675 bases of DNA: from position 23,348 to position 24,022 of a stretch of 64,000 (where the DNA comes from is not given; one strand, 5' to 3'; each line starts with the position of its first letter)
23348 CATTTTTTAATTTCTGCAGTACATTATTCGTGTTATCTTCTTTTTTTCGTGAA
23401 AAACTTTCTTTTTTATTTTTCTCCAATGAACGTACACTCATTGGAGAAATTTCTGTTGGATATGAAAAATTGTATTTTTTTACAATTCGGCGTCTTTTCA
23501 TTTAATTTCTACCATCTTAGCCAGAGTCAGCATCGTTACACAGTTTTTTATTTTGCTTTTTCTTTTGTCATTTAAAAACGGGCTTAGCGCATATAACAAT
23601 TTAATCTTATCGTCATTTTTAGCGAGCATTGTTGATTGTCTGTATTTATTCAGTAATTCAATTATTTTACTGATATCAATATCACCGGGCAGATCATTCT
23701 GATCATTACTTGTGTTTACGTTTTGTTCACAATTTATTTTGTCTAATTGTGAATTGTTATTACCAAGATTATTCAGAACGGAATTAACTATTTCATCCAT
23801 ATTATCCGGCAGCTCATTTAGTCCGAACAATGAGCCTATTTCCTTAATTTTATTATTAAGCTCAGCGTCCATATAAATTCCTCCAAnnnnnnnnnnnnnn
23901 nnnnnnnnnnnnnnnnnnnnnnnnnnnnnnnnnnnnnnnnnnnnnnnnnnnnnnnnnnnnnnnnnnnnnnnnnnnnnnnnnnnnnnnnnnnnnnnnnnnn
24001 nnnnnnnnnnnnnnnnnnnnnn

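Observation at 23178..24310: AT-rich, translationally coupled cassette of three small uncharacterised proteins (coiled-coil, soluble, TM-anchored)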

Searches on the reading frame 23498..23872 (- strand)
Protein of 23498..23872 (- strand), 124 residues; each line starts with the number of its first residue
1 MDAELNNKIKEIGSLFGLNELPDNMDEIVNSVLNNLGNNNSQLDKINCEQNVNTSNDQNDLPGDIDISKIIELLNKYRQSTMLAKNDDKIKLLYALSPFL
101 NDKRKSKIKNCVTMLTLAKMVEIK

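Call 3: search_protein_families(library=pfam, proteins=[window:23498-23872:-], max_evalue=1)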
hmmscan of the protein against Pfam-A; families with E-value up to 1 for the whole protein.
window:23498-23872:- (124 aa): 2 families
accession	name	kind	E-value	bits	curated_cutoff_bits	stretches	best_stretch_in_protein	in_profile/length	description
PF25792.1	BREX_BrxC_helical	-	0.016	16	27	1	14-79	11-70/123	BREX ATP-binding protein BrxC alpha helical domain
PF08578.15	DUF1765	-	0.022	15.6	25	1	44-121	25-102/125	Protein of unknown function (DUF1765)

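Call 4: search_protein_families(library=ncbifam, proteins=[window:23498-23872:-], max_evalue=1)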
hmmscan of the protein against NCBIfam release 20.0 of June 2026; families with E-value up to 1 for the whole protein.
window:23498-23872:- (124 aa): 0 families

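Call 7: find_homologous_proteins(query=window:23498-23872:-)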
Query window:23498-23872:- (124 aa): 18 proteins with E <= 0.001 among 61 candidates.
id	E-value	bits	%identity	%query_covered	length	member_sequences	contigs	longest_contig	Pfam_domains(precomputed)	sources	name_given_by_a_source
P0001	4.2e-70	251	100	100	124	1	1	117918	-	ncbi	-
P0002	1.4e-69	250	99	100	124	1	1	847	-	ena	-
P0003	3.6e-69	248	98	100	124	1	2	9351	-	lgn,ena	-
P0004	5.4e-68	244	98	100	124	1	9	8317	-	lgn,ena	-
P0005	4.0e-66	238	94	100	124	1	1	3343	-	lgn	-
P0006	1.3e-65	237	94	100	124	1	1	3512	-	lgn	-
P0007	6.8e-65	234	92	100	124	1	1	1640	-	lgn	-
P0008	1.2e-64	234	92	100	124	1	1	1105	-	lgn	-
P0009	1.2e-64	234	91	100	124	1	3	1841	-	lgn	-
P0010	1.4e-63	230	91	100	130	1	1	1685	-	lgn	-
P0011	1.9e-63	230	90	100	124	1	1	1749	-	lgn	-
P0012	3.4e-54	200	100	81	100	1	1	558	-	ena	-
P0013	4.6e-48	180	74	98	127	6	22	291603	-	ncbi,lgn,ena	-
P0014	5.8e-46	173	69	98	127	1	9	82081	-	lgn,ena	-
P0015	2.2e-45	172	69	98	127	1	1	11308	-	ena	-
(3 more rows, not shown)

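Call 14: find_related_loci(query=A1, collection=genome_contigs, flank=6000)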
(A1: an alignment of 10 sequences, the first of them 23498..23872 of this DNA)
Query A1 (124 aa) in genome_contigs; peptide patterns used: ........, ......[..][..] (x = any residue, [..] = any of these).
55 stretches matched a pattern, but none encodes a relative of the query by tblastn (E <= 1e-3).

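Call 15: find_encoding_contigs(protein=P0013, flank=6000, max_places=3)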
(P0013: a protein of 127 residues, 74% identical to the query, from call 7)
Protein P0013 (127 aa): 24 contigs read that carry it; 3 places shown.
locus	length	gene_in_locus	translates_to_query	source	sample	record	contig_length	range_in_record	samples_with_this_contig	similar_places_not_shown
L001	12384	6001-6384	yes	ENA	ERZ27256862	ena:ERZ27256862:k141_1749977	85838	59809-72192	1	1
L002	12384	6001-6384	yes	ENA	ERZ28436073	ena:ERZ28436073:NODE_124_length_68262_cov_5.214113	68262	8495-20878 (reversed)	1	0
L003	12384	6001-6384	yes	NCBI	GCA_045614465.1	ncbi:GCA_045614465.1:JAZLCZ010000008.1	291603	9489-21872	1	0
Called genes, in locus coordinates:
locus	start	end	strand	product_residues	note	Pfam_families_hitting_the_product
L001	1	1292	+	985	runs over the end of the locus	PF21445:ADDB_N, PF12705:PDDEXK_1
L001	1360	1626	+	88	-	PF01649:Ribosomal_S20p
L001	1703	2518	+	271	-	PF20434:BD-FAE, PF07859:Abhydrolase_3, PF01738:DLH (faint), PF00326:Peptidase_S9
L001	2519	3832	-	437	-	PF00465:Fe-ADH, PF13685:Fe-ADH_2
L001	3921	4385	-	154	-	-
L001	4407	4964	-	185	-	PF08207:EFP_N, PF01132:EFP, PF09285:Elong-fact-P_C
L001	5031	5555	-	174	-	PF06541:ABC_trans_CmpB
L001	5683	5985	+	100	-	-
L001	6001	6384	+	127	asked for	-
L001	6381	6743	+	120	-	-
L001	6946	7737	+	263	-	PF02811:PHP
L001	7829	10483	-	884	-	PF00690:Cation_ATPase_N, PF00122:E1-E2_ATPase, PF00702:Hydrolase, PF13246:Cation_ATPase, PF12710:HAD (faint), PF00689:Cation_ATPase_C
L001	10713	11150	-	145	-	PF01592:NifU_N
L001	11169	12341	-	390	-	PF00266:Aminotran_5, PF01212:Beta_elim_lyase, PF01041:DegT_DnrJ_EryC1 (weak)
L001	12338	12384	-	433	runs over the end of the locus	PF05496:RuvB_N, PF00158:Sigma54_activat (faint), PF00004:AAA, PF07728:AAA_5 (weak), PF13173:AAA_14 (weak), PF16193:AAA_assoc_2, PF12002:MgsA_C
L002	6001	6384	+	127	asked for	-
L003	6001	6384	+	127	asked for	-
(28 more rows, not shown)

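Call 17: search_protein_representatives(alignment_id=A1)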
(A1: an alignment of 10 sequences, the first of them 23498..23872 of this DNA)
Query: 10 sequences, 124 profile positions. Proteins with E-value up to 0.001 (for the whole library): 163; up to 1e-10: 30; up to 1e-30: 2. The best 150 are listed.
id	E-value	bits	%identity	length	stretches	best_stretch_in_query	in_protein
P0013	9.8e-63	226.3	-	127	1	1-124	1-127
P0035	3.3e-33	131.0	-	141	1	3-121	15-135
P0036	3.6e-26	108.2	-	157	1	1-122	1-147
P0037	1.5e-24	103.0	-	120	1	1-121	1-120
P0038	1.5e-23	99.7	-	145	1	1-122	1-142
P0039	8.6e-23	97.3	-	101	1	35-124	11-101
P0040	4.1e-22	95.1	-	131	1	1-117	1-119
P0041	6.0e-20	88.1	-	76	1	25-95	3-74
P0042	2.7e-19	86.0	-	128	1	1-122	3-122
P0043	4.1e-19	85.4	-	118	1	1-123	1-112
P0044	3.0e-18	82.7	-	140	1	1-123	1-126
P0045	4.2e-18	82.2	-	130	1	1-123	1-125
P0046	4.6e-16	75.6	-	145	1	1-120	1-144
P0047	5.4e-16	75.4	-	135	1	1-122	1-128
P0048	1.1e-15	74.4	-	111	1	1-92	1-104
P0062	7.4e-11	58.8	-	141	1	1-118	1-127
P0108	3.7e-06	43.6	-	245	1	22-121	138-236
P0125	2.3e-05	41.0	-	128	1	26-120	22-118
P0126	2.4e-05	41.0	-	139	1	8-122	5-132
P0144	1.0e-04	38.9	-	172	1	15-123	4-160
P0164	3.7e-04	37.1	-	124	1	31-120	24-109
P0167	3.8e-04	37.1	-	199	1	55-121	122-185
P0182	5.7e-04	36.5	-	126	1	18-121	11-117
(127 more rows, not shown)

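Call 20: search_protein_families(library=pfam, alignment_id=A4, max_evalue=0.01)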
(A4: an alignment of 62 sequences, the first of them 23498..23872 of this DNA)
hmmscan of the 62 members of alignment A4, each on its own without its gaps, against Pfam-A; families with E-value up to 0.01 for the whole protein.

A. member 1, window:23498-23872:- (124 aa): 0 families

B. families by the number of members that match (of 62 scanned): 4 families
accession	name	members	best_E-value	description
PF14165.11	YtzH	1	0.0018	YtzH-like protein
PF03915.18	AIP3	1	0.0049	Actin interacting protein 3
PF14860.11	DrrA_P4M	1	0.0078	DrrA phosphatidylinositol 4-phosphate binding domain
PF00667.26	FAD_binding_1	1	0.0099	FAD binding domain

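Call 21: search_solved_structures(query=A4, max_evalue=1)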
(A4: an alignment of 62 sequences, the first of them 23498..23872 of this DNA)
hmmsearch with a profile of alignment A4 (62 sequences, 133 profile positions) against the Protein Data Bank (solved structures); distinct sequences matched with E-value up to 1: 2.
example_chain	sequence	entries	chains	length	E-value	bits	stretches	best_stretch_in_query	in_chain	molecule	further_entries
1ygm_A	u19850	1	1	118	0.24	14.8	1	2-43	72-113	hypothetical protein BSU31320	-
7v8n_A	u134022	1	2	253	0.26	14.7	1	14-82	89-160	AT-rich interactive domain-containing protein 4A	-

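Call 23: search_protein_families(library=ncbifam, alignment_id=A4, max_evalue=0.01)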
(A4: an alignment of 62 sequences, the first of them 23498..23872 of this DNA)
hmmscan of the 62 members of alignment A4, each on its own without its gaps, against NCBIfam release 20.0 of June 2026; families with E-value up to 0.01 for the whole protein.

A. member 1, window:23498-23872:- (124 aa): 0 families

B. families by the number of members that match (of 62 scanned): 2 families
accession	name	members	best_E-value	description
NF009976.0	PRK13441.1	1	0.0017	F0F1 ATP synthase subunit delta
NF003062.0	PRK03987.1-1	1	0.0084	translation initiation factor IF-2 subunit alpha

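Call 28: find_related_loci(query=A5, collection=genome_contigs, flank=5000)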
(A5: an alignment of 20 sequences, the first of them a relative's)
Query A5 (141 aa) in genome_contigs; peptide patterns used: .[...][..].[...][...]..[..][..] (x = any residue, [..] = any of these).
169 stretches matched a pattern; 45 encode a relative of the query (tblastn E <= 1e-3); 45 distinct loci.
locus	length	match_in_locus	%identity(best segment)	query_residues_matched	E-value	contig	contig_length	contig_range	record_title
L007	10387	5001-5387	56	1-141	6e-46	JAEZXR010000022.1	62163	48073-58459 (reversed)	MAG: Bacillota bacterium isolate OH_PFB_209 k127_836702, whole genome shotgun sequence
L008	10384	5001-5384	53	1-141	5e-45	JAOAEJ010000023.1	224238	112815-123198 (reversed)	MAG: Clostridia bacterium isolate SKW257 k141_1500284, whole genome shotgun sequence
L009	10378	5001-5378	51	1-138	6e-41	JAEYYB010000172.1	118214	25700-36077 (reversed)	MAG: Bacillota bacterium isolate OH_CBlB_339 k127_2377031, whole genome shotgun sequence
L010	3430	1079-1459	49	1-137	4e-40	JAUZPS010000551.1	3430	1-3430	MAG: Bacillota bacterium isolate bin150(14d) FHPBLPLK_551, whole genome shotgun sequence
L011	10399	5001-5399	42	1-141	7e-37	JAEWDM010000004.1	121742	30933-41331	MAG: Bacillota bacterium isolate OH_PBB_98 k127_1181208, whole genome shotgun sequence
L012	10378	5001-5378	43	1-138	2e-35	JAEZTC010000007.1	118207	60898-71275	MAG: Bacillota bacterium isolate OH_PDB_31 k127_48186, whole genome shotgun sequence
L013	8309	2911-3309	46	1-141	2e-35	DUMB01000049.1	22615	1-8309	MAG TPA_asm: Clostridiaceae bacterium isolate AS04akNAM_34 33331_AS04, whole genome shotgun sequence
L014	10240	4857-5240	46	1-138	3e-35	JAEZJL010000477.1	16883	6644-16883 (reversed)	MAG: Bacillota bacterium isolate OH_CDB_236 k127_1584578, whole genome shotgun sequence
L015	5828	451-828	43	1-138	1e-34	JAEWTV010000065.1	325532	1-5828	MAG: Bacillota bacterium isolate OH_SDB_158 k127_98641, whole genome shotgun sequence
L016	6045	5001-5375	44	1-138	6e-34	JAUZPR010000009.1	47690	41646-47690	MAG: Bacillota bacterium isolate bin149(14d) MHFJPFEE_9, whole genome shotgun sequence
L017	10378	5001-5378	48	1-138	3e-33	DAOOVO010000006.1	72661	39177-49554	MAG TPA_asm: Pseudobacteroides sp. isolate AMR_MDS_2439 NODE_194_length_72661_cov_28.479506, whole genome shotgun sequen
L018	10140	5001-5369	46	1-135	3e-32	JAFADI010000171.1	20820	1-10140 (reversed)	MAG: Bacillota bacterium isolate OH_SBB_72 k127_538468, whole genome shotgun sequence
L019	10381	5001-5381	43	1-137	3e-32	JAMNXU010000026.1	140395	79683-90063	MAG: Bacillota bacterium isolate Bin_1 Bin_1_scaffold_36, whole genome shotgun sequence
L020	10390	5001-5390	43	1-138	1e-31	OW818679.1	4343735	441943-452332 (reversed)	metagenome genome assembly, chromosome: 1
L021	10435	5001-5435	41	1-138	3e-31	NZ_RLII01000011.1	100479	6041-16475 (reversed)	Acetivibrio mesophilus strain N2K1 seq11, whole genome shotgun sequence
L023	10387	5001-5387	40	1-137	1e-29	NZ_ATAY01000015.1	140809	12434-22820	Ruminiclostridium papyrosolvens C7 contig00017, whole genome shotgun sequence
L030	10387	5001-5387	41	1-138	1e-28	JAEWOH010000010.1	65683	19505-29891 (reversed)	MAG: Bacillota bacterium isolate OH_SBlB_54 k127_1268912, whole genome shotgun sequence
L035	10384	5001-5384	40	1-138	2e-27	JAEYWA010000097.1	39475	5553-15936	MAG: Bacillota bacterium isolate OH_CBlB_248 k127_339166, whole genome shotgun sequence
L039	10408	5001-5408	36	1-137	7e-25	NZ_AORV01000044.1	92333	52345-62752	Ruminiclostridium cellobioparum subsp. termitidis CT1112 Ct_contig00050, whole genome shotgun sequence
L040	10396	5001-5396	40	1-137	1e-24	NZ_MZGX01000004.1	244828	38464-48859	Ruminiclostridium hungatei strain DSM 14427 CLHUN_contig000004, whole genome shotgun sequence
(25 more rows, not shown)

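Call 33: search_protein_families(library=pfam, proteins=[L018:6675-7628:-, L039:6874-9108:-, L011:1275-2600:-, L013:4072-4830:+, L040:509-1474:-, L008:3616-3987:+, L035:2581-4008:-, L013:453-1196:-, L023:4219-4494:+, L030:9022-10194:-], max_evalue=0.001)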
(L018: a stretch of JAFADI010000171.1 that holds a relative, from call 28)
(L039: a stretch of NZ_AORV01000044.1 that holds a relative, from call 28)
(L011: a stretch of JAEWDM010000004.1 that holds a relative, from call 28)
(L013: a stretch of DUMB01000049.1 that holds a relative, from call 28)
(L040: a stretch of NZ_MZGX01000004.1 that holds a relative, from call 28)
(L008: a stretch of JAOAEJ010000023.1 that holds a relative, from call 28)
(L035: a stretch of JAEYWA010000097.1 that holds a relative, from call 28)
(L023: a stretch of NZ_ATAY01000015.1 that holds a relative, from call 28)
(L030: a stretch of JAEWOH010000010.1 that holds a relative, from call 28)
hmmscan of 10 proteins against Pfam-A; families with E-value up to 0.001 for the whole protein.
L018:6675-7628:- (317 aa): 0 families

L039:6874-9108:- (744 aa): 10 families
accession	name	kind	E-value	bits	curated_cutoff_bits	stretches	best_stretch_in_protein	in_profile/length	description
PF16921.10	Tex_YqgF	-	1.5e-57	193.9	27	1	341-466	1-126/126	Tex protein YqgF-like domain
PF22706.1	Tex_central_region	-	2.3e-30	106.4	27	1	166-325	8-178/178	Tex central region-like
PF12836.13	HHH_3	-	3e-30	104.5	27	1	506-570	1-65/65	Helix-hairpin-helix motif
PF09371.15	Tex_N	-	1.8e-29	101.7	32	1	28-101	1-74/75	Tex-like protein N-terminal domain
PF00575.29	S1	-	3.7e-22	78.9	22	1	669-741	2-74/74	S1 RNA binding domain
PF17674.7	HHH_9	-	3.4e-21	76.3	23.1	1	576-651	1-70/70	HHH domain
PF14639.11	YqgF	-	2.3e-08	34.4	35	1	358-473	25-147/150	Holliday-junction resolvase-like of SPT6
PF23459.1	S1_RRP5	-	2.5e-08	34.8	27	1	669-739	1-71/72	RRP5 S1 domain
PF14635.12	HHH_7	-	5.2e-08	33.6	27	1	483-571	9-103/104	Helix-hairpin-helix motif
PF03934.19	T2SSK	-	1.1e-05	26.1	24.2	1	511-554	1-44/63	Type II secretion system (T2SS), protein K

L011:1275-2600:- (441 aa): 14 families
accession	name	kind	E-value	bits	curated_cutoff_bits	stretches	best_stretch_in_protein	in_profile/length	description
PF07992.20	Pyr_redox_2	-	3e-51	175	26.1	1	140-427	2-291/291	Pyridine nucleotide-disulphide oxidoreductase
PF13738.12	Pyr_redox_3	-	9.2e-29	101.1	30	1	142-410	1-305/305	Pyridine nucleotide-disulphide oxidoreductase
PF00085.26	Thioredoxin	-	6.1e-18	65.2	23.5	1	21-113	2-93/103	Thioredoxin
PF00070.33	Pyr_redox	-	4.8e-13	49.9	22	1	282-345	2-70/82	Pyridine nucleotide-disulphide oxidoreductase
PF13098.12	Thioredoxin_2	-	2.2e-07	31.6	27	1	36-119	4-102/104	Thioredoxin-like domain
PF12831.13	FAD_oxidored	-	2.7e-07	30.7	27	1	140-178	1-40/416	FAD dependent oxidoreductase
PF01266.30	DAO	-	5.3e-07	29.9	27.9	0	140-174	1-37/353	FAD dependent oxidoreductase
PF03486.20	HI0933_like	-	9e-07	29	50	0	140-170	2-32/244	HI0933-like protein Rossmann domain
PF00890.30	FAD_binding_2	-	9.6e-06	25.5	20.4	1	140-174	1-36/414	FAD binding domain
PF01946.23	Thi4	-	4.9e-05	23.1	26.2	0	137-171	16-51/235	Thi4 family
PF01134.28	GIDA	-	6e-05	22.7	22.1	0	140-173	1-29/391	Glucose inhibited division protein A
PF13434.12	Lys_Orn_oxgnase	-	0.0001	22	21.3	1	205-317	111-228/339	L-lysine 6-monooxygenase/L-ornithine 5-monooxygenase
PF13450.12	NAD_binding_8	-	0.00046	20.9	21.9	0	143-179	1-38/68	NAD(P)-binding Rossmann-like domain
PF13728.12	TraF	-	0.00055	20.3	23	1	41-103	133-205/224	F plasmid transfer operon protein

L013:4072-4830:+ (252 aa): 4 families
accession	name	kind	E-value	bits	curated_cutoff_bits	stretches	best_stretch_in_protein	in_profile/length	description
PF07486.17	Hydrolase_2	-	1.2e-35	122.6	27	1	153-251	1-100/100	Cell Wall Hydrolase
PF01471.23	PG_binding_1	-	3e-23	82.2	23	1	61-117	1-57/57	Putative peptidoglycan binding domain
PF00397.32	WW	-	1.6e-05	25.3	26.9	1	216-235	9-28/31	WW domain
PF09374.15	PG_binding_3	-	0.00027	21.5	24.6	0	93-117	2-31/76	Predicted Peptidoglycan domain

L040:509-1474:- (321 aa): 1 family
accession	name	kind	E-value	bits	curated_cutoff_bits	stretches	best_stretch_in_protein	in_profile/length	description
PF10646.14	Germane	-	1e-27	97.5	23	1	56-170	1-114/117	Sporulation and spore germination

L008:3616-3987:+ (123 aa): 0 families

L035:2581-4008:- (475 aa): 2 families
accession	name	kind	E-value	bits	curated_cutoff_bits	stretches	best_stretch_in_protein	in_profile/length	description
PF02518.31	HATPase_c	-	5.1e-22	78.8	26.4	1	359-465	2-110/111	Histidine kinase-, DNA gyrase B-, and HSP90-like ATPase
PF14501.12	HATPase_c_5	-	6.8e-07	29.6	22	1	359-451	2-91/102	GHKL domain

L013:453-1196:- (247 aa): 6 families
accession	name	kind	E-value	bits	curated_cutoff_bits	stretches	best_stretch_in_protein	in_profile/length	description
PF00578.27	AhpC-TSA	-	5.5e-29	101.1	26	1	115-226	5-121/124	AhpC/TSA family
PF08534.16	Redoxin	-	5.8e-24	85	26.6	1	115-229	6-131/148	Redoxin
PF13905.12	Thioredoxin_8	-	6.8e-16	58.8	27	1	135-226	1-94/94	Thioredoxin-like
PF00085.26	Thioredoxin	-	8.1e-09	35.9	23.5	1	136-187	19-68/103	Thioredoxin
PF13098.12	Thioredoxin_2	-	2.9e-07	31.2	27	1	135-241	5-102/104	Thioredoxin-like domain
PF02630.20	SCO1-SenC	-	5.1e-05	23.7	22.8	1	116-189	2-80/134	SCO1/SenC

L023:4219-4494:+ (91 aa): 0 families

L030:9022-10194:- (390 aa): 2 families
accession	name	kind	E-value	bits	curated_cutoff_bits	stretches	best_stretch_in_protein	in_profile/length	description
PF00294.29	PfkB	-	3.7e-47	161.5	25.8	1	93-358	18-288/302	pfkB family carbohydrate kinase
PF08543.17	Phos_pyr_kin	-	0.00021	21.2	27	1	256-350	121-222/246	Phosphomethylpyrimidine kinase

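Call 36: list_cluster_members(proteins=[P0001, P0019, P0013, P0033, P0062, P0144, P0126, P0167, P0182, P0125])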
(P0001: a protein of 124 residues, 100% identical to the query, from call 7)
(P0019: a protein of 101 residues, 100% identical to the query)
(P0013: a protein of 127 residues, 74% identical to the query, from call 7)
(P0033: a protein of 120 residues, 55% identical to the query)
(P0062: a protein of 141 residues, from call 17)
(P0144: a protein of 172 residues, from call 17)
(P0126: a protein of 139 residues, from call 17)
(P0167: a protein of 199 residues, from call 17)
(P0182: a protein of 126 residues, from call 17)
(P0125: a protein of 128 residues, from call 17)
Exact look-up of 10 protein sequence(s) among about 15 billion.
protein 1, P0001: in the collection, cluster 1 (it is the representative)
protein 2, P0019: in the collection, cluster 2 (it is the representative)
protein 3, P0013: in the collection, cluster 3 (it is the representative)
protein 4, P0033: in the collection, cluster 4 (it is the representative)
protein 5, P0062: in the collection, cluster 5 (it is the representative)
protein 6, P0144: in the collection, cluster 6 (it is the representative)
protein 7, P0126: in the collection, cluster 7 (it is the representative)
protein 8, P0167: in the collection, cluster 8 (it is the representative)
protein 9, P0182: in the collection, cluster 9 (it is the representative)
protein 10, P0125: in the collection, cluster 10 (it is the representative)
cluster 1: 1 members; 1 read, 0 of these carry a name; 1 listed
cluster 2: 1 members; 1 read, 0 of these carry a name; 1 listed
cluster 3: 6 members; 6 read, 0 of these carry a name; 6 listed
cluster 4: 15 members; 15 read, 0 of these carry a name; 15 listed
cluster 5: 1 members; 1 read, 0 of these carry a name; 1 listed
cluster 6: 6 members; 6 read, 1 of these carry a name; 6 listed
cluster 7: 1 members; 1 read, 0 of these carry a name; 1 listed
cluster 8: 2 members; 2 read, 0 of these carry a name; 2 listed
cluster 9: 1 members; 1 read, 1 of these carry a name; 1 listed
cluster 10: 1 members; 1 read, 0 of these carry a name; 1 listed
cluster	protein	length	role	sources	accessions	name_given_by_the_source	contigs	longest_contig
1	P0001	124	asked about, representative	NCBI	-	-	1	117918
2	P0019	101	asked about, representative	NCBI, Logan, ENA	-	-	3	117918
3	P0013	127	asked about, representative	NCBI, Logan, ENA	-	-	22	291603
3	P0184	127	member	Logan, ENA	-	-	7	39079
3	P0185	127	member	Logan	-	-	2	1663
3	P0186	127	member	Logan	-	-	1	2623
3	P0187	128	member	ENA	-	-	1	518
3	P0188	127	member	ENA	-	-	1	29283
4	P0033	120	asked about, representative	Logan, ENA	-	-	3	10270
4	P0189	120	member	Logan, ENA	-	-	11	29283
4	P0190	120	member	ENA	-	-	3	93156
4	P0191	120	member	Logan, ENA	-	-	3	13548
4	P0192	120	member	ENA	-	-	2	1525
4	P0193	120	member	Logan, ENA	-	-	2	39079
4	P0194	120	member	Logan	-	-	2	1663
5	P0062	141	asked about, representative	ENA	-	-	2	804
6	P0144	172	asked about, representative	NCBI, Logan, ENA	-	-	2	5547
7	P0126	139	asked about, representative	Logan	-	-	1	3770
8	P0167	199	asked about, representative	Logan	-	-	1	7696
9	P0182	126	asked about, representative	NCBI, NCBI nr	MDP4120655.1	MAG: hypothetical protein Q8876_06345 [Bacillota bacterium] | hypothetical protein [Bacillota bacterium]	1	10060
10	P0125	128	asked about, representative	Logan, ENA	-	-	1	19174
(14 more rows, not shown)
